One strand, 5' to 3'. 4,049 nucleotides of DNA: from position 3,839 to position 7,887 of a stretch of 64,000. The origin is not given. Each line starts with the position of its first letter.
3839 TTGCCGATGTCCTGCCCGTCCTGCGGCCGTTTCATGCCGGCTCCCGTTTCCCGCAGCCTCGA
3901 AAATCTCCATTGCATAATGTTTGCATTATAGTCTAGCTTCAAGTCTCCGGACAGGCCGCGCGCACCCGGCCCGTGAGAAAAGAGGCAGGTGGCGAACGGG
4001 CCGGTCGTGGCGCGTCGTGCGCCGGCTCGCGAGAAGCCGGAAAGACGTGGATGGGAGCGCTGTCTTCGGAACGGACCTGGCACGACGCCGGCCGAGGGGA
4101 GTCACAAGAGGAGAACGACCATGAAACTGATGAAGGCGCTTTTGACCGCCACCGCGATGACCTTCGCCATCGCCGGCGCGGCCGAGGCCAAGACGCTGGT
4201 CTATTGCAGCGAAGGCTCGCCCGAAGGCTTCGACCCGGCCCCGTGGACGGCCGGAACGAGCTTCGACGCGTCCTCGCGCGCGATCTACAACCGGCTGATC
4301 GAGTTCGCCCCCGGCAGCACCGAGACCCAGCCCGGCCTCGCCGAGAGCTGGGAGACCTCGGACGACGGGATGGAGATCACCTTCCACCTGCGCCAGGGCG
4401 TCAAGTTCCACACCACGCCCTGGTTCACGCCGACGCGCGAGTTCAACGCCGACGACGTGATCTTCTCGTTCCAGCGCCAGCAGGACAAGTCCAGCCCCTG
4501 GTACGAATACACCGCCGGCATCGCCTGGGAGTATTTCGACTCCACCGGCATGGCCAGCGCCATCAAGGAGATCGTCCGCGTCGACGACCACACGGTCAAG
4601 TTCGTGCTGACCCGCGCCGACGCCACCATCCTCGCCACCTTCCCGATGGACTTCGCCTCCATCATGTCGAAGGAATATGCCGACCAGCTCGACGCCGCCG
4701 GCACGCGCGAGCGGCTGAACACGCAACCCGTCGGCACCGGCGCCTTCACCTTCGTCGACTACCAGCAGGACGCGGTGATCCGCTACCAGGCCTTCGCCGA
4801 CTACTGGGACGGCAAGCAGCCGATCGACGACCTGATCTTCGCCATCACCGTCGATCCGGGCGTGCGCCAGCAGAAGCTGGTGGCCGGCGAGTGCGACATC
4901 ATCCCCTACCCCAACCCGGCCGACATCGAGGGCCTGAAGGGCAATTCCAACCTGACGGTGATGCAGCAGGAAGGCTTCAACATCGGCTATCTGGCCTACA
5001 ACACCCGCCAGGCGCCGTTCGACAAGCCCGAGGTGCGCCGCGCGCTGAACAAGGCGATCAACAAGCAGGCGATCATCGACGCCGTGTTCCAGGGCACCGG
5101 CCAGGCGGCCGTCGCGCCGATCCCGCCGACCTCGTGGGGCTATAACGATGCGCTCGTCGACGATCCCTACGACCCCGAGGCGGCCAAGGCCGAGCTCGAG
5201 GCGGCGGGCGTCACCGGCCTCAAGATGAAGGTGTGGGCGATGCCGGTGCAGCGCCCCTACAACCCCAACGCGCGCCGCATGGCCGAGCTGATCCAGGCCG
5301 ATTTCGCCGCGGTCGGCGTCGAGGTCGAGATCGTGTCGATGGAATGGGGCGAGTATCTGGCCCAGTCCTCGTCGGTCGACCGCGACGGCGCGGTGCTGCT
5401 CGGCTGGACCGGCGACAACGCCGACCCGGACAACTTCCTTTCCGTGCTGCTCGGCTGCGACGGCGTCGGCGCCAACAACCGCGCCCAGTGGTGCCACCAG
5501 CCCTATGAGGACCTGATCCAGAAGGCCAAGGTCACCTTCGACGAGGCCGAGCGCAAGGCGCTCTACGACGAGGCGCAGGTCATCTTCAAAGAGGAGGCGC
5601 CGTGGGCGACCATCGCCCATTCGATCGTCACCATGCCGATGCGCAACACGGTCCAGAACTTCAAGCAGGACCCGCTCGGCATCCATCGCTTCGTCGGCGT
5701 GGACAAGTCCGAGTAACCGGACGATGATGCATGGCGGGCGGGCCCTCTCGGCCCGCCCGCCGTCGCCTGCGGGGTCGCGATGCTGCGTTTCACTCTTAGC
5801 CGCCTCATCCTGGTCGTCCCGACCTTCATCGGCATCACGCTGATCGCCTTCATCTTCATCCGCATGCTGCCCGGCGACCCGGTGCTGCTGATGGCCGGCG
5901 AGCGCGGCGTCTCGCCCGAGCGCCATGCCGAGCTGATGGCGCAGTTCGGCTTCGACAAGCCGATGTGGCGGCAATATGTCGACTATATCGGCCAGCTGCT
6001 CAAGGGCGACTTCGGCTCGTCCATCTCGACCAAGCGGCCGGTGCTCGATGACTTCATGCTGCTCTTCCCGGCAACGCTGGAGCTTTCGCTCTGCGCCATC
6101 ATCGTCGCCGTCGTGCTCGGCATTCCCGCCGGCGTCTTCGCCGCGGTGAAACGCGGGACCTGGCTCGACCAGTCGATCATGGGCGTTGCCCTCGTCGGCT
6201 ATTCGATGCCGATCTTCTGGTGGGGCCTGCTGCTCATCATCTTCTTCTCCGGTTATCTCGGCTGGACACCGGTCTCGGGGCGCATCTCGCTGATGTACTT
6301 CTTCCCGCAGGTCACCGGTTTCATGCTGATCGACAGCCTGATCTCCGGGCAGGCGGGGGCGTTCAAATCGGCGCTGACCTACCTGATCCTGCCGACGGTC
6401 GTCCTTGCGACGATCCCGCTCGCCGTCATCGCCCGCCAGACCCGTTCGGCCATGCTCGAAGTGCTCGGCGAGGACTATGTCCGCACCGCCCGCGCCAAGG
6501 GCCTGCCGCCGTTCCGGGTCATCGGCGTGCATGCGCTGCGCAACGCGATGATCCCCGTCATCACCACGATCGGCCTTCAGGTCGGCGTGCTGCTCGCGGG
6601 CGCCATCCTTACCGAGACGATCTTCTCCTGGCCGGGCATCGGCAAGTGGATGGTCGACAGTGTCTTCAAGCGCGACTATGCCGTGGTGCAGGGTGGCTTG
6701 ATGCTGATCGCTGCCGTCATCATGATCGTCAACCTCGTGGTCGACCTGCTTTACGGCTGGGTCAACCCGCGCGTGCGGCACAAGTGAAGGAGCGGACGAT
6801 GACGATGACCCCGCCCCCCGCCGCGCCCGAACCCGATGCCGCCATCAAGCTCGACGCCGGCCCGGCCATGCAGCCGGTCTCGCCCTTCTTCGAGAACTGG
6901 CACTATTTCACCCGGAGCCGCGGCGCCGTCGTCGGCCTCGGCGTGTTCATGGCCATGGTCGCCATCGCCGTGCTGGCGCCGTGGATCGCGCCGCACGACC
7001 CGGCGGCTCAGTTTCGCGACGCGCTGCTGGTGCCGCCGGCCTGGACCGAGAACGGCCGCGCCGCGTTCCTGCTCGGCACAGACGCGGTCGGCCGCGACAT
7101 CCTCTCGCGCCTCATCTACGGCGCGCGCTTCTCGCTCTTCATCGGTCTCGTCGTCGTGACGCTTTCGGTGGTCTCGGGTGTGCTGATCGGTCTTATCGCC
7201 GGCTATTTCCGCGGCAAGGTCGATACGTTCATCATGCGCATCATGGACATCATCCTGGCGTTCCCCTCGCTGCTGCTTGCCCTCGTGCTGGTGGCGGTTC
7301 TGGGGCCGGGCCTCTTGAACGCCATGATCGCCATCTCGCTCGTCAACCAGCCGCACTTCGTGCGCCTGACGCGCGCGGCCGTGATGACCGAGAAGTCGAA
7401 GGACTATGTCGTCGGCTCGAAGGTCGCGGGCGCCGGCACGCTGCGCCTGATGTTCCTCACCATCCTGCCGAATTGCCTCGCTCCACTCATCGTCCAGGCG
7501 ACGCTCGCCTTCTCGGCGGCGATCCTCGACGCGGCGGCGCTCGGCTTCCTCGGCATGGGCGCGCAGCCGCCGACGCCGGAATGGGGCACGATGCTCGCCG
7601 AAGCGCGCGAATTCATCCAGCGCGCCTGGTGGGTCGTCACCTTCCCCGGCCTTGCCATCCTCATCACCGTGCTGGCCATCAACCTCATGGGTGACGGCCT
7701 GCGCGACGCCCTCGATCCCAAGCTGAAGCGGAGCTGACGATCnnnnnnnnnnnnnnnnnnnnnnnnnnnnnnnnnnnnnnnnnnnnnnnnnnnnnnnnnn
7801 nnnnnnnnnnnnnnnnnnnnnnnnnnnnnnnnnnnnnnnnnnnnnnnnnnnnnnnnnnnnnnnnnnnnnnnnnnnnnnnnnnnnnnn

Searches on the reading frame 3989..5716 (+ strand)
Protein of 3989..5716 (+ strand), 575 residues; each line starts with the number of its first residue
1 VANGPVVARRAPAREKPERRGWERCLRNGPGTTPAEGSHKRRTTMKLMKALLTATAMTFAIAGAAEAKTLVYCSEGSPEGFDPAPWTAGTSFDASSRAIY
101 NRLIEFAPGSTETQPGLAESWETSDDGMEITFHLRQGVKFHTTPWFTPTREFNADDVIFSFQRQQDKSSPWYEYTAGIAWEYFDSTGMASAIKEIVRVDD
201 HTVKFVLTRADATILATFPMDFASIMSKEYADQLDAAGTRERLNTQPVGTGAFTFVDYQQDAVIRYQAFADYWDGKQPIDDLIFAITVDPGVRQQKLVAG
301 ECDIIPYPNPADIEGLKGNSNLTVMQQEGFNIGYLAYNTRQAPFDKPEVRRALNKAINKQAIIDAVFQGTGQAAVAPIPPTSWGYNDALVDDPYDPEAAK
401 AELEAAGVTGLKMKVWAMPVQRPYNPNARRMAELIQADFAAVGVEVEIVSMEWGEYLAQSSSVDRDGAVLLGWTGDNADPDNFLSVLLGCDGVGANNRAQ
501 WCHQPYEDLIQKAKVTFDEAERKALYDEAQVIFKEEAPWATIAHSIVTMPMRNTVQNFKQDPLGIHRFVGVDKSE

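Call 9: search_protein_families(library=pfam, proteins=[window:3989-5716:+])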
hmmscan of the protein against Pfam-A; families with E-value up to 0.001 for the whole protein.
window:3989-5716:+ (575 aa): 1 family
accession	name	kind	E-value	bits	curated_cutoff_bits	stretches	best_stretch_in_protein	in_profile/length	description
PF00496.27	SBP_bac_5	-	8e-92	308.6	32.4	1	113-493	2-366/368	Bacterial extracellular solute-binding proteins, family 5 Middle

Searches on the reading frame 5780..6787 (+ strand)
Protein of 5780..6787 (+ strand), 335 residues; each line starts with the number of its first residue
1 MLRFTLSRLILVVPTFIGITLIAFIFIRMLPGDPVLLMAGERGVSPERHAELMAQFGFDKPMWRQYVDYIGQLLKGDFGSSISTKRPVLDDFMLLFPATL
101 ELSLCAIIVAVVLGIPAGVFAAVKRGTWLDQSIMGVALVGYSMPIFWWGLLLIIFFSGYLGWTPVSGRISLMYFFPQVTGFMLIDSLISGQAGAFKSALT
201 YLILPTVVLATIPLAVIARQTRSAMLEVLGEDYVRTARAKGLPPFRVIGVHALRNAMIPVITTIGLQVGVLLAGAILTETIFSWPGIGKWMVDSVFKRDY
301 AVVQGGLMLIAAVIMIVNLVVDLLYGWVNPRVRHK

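Call 9: search_protein_families(library=pfam, proteins=[window:5780-6787:+])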
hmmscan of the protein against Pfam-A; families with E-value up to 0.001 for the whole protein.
window:5780-6787:+ (335 aa): 2 families
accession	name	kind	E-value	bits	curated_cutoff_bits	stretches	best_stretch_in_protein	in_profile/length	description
PF00528.27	BPD_transp_1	-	6.2e-43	147.1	26.4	1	114-334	1-184/184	Binding-protein-dependent transport system inner membrane component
PF19300.4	BPD_transp_1_N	-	8.2e-10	39.3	23.8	1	1-87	1-98/114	Binding-prot-dependent transport system membrane comp, N-term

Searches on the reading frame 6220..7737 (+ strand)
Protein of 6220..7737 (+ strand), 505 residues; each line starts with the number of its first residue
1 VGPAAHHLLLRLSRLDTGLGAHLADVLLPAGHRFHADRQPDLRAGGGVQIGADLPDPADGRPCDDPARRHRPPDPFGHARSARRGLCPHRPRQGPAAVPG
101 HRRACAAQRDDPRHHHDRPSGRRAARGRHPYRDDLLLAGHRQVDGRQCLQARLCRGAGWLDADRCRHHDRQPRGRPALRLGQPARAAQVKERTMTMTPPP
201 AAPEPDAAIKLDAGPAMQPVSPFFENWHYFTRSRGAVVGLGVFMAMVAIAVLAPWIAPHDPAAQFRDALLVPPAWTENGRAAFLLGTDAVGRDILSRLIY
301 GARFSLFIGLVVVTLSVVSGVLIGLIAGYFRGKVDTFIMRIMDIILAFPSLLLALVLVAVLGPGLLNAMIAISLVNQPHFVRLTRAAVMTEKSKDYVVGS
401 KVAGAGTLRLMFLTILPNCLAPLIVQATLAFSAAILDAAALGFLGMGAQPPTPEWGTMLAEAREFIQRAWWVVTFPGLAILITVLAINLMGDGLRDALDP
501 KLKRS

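Call 9: search_protein_families(library=pfam, proteins=[window:6220-7737:+])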
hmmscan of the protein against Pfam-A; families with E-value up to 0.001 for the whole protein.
window:6220-7737:+ (505 aa): 2 families
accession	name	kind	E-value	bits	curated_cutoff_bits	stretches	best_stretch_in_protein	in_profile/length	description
PF00528.27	BPD_transp_1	-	1.1e-33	116.9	26.4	1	320-503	1-183/184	Binding-protein-dependent transport system inner membrane component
PF12911.12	OppC_N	-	4.4e-13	49.3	23.9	1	221-273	1-53/53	N-terminal TM domain of oligopeptide transport permease C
